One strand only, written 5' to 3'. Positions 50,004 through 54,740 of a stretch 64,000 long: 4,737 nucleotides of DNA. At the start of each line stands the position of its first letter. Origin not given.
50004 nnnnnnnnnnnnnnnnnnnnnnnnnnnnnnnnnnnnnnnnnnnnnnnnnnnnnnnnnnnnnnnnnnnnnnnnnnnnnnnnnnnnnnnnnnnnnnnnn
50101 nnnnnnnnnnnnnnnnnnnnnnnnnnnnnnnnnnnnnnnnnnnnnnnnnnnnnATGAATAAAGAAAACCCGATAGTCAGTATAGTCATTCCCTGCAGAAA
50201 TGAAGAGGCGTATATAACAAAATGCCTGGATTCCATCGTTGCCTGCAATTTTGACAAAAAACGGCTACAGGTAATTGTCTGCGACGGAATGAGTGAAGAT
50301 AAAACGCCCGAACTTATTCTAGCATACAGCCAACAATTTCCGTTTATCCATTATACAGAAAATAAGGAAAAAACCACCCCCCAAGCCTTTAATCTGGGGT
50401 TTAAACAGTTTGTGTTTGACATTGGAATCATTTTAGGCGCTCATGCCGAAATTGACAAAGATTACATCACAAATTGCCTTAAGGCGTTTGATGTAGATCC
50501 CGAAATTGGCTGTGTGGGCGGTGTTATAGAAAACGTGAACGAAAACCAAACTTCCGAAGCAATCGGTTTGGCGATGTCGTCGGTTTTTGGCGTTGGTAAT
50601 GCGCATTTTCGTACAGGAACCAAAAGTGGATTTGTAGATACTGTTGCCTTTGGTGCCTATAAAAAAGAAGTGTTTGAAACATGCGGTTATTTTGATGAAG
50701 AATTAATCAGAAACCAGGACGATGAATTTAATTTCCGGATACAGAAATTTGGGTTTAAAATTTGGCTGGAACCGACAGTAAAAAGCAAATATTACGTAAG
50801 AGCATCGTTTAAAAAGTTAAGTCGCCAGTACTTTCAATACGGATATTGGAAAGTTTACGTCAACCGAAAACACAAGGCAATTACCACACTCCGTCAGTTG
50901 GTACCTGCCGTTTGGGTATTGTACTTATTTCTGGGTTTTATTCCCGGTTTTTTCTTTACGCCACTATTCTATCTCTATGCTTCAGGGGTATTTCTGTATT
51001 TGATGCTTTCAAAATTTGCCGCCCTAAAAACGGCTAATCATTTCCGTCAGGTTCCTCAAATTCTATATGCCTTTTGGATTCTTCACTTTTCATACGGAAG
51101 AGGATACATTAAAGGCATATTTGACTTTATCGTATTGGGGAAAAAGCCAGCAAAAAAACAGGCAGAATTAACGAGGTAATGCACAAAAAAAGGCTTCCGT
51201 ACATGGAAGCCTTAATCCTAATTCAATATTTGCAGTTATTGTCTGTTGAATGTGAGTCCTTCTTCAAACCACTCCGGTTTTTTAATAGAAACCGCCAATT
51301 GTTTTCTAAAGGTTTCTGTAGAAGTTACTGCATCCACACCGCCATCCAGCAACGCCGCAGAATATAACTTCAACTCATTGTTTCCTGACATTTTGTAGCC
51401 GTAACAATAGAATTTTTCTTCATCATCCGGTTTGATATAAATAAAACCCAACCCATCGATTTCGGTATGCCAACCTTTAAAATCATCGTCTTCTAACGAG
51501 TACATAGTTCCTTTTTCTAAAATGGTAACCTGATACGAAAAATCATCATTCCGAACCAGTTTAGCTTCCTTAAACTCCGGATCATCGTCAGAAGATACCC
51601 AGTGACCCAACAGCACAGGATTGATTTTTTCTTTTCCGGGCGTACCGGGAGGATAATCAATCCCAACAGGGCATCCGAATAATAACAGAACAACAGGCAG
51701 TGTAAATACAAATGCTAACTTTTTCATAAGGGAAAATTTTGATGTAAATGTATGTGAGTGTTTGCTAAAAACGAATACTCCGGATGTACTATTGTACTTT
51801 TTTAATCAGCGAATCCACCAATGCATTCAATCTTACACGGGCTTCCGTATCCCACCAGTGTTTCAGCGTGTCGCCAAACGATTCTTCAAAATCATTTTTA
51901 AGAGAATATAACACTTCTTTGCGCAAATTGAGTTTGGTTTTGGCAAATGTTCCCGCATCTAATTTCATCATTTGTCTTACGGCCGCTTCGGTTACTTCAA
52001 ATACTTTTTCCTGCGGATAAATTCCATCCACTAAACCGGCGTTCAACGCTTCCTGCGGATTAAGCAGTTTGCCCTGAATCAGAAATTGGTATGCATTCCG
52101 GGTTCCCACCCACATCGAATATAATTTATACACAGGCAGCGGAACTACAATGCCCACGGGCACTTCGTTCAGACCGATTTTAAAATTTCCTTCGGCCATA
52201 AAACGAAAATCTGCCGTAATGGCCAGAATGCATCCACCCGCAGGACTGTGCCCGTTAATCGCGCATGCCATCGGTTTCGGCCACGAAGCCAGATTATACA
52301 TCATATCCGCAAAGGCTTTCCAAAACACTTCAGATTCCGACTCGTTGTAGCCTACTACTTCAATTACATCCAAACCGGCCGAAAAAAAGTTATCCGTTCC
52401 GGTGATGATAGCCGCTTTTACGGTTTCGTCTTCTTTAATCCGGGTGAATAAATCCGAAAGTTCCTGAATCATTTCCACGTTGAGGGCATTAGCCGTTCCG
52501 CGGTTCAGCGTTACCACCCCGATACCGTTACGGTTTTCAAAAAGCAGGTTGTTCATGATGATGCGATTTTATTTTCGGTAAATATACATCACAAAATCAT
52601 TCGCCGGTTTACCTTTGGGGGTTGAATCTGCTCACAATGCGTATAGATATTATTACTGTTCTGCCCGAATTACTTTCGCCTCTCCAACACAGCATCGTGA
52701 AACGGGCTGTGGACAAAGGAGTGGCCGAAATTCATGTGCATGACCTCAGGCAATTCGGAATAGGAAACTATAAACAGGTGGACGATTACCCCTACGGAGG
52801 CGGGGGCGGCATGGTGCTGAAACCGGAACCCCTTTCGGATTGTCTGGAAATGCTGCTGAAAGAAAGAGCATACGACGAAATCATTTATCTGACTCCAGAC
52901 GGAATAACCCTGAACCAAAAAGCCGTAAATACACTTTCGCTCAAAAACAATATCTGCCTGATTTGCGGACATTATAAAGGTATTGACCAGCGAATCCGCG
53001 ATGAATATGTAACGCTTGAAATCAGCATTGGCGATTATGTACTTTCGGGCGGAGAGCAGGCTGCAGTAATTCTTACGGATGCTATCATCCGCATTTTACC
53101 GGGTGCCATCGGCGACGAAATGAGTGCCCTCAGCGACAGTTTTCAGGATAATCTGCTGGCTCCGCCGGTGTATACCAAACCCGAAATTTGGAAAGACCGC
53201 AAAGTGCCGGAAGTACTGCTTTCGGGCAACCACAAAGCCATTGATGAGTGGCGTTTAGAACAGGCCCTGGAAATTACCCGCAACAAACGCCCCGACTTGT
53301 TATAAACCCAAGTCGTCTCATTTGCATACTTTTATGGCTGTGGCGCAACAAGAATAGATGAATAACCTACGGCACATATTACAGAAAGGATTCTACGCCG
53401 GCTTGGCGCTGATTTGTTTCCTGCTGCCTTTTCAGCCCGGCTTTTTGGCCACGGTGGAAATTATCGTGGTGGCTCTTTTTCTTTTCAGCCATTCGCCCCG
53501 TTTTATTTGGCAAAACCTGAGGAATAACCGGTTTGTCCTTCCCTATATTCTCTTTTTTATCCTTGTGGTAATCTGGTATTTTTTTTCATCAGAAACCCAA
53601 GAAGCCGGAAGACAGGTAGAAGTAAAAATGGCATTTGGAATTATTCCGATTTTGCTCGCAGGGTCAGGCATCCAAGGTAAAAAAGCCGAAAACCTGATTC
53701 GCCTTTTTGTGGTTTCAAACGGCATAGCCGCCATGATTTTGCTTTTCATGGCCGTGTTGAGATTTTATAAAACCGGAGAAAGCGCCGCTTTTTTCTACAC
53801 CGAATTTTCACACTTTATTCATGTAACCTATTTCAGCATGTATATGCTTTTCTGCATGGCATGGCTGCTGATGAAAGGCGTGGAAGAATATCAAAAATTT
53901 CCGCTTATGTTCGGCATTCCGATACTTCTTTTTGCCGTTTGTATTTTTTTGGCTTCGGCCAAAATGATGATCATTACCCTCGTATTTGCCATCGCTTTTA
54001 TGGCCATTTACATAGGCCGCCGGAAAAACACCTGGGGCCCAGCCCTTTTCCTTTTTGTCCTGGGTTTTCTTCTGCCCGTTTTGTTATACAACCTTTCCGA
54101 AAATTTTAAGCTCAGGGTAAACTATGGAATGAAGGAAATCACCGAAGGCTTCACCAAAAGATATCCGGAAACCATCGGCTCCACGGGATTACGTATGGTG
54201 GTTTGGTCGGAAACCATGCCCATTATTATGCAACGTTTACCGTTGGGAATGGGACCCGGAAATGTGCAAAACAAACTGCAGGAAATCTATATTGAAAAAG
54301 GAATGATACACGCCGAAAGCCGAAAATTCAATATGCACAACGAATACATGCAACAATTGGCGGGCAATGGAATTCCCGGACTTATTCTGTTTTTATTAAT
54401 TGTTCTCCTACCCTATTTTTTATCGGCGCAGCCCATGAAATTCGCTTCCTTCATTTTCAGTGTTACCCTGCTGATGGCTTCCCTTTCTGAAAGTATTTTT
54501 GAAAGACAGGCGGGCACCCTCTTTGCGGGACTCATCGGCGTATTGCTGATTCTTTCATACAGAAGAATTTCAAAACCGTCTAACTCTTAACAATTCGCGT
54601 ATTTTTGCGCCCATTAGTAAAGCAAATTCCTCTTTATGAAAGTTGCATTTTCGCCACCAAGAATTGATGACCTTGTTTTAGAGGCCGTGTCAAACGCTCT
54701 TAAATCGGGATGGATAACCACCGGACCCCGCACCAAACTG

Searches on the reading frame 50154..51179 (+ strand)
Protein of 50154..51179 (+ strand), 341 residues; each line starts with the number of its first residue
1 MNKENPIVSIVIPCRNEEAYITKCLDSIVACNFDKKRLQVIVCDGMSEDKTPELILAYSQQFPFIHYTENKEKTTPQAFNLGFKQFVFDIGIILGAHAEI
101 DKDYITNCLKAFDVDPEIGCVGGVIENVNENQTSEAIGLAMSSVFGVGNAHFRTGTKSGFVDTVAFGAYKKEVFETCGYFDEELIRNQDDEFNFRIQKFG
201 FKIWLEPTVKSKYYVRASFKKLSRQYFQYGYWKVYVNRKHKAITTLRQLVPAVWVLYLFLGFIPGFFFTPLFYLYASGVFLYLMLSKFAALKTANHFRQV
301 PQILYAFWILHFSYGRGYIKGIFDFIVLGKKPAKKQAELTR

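Call 65: search_protein_families(library=pfam, proteins=[window:50154-51179:+], max_evalue=0.00001)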
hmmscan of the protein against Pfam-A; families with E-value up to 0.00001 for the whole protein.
window:50154-51179:+ (341 aa): 2 families
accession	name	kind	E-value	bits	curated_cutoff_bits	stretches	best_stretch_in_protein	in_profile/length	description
PF00535.33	Glycos_transf_2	-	3.2e-20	73.2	23.3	1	9-175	1-165/168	Glycosyl transferase family 2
PF13641.12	Glyco_tranf_2_3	-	1.9e-11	44.8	27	1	8-225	3-223/230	Glycosyltransferase like family 2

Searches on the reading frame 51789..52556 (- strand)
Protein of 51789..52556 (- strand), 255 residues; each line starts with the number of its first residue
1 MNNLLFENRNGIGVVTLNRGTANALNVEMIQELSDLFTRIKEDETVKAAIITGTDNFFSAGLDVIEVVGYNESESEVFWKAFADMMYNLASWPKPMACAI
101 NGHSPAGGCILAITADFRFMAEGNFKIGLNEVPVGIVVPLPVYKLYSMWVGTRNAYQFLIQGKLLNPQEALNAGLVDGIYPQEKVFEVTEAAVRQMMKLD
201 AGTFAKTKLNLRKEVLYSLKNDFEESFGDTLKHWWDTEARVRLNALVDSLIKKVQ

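Call 65: search_protein_families(library=pfam, proteins=[window:51789-52556:-], max_evalue=0.00001)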
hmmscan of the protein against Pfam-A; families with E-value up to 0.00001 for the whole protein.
window:51789-52556:- (255 aa): 2 families
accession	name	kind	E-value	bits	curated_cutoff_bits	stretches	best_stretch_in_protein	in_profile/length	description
PF00378.25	ECH_1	-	3.1e-44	151.7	27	1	8-215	2-209/251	Enoyl-CoA hydratase/isomerase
PF16113.10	ECH_2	-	1.4e-20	74.6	27.2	1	12-195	1-187/335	Enoyl-CoA hydratase/isomerase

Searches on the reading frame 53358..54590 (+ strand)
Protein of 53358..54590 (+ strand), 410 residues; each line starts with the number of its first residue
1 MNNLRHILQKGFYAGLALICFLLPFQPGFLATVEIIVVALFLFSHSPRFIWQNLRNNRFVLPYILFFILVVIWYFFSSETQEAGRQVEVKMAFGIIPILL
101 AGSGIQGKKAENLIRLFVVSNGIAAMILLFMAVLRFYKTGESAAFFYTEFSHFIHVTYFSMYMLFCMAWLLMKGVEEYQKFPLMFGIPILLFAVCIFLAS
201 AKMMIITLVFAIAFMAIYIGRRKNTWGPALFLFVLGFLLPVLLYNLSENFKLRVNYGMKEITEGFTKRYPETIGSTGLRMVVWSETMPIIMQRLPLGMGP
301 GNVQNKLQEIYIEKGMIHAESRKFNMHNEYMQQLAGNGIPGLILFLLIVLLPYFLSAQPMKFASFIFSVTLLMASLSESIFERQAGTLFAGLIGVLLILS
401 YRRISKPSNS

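Call 65: search_protein_families(library=pfam, proteins=[window:53358-54590:+], max_evalue=0.00001)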
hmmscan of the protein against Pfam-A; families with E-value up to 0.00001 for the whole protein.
window:53358-54590:+ (410 aa): 1 family
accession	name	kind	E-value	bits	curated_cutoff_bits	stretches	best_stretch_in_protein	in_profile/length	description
PF04932.20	Wzy_C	-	2.2e-15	57.2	31.7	1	189-346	3-149/149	O-Antigen ligase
